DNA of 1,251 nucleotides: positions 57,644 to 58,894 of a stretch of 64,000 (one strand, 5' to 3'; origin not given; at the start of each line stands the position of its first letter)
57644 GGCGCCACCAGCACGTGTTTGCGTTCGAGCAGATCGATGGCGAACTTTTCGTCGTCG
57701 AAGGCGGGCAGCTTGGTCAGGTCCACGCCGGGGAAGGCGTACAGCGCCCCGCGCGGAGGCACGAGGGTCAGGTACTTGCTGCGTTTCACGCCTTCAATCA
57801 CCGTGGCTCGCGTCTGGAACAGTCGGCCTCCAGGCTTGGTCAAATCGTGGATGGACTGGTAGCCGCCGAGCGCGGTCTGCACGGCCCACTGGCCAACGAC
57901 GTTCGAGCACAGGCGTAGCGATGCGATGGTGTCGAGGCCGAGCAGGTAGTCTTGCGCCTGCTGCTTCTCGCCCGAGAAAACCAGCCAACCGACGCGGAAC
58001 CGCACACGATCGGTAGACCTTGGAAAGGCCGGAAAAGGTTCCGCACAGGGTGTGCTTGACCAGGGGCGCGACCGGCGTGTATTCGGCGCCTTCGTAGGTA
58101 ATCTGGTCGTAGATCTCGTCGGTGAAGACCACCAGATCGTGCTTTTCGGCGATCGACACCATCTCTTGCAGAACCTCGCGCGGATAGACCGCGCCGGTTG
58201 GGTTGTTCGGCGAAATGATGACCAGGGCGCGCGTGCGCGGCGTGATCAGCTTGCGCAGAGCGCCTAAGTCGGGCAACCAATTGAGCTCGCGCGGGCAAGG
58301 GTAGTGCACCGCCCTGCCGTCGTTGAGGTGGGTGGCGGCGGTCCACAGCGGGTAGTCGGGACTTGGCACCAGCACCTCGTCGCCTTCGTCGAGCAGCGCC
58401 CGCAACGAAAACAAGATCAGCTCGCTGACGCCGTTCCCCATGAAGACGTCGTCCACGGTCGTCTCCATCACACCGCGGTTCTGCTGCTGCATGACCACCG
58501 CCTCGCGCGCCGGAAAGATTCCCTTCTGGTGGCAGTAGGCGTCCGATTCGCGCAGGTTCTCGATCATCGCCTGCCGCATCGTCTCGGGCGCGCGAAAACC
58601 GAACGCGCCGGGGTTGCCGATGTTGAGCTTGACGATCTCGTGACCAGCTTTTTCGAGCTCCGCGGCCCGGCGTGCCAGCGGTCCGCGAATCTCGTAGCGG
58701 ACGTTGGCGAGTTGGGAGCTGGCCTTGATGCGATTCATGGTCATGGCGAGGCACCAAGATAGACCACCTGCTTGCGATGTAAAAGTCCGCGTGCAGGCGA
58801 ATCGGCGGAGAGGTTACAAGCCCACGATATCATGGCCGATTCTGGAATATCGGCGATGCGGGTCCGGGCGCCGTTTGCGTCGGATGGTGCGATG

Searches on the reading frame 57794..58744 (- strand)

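Call 50: search_protein_families(library=pfam, proteins=[window:57794-58744:-], max_evalue=0.001)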
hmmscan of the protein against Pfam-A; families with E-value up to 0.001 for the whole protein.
window:57794-58744:- (316 aa): 2 families
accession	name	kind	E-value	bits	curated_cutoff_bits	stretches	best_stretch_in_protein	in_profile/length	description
PF00155.27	Aminotran_1_2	-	6.6e-29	101.7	19.7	1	36-242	2-219/361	Aminotransferase class I and II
PF00266.25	Aminotran_5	-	0.00085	18.8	21.5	0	109-209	76-175/371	Aminotransferase class-V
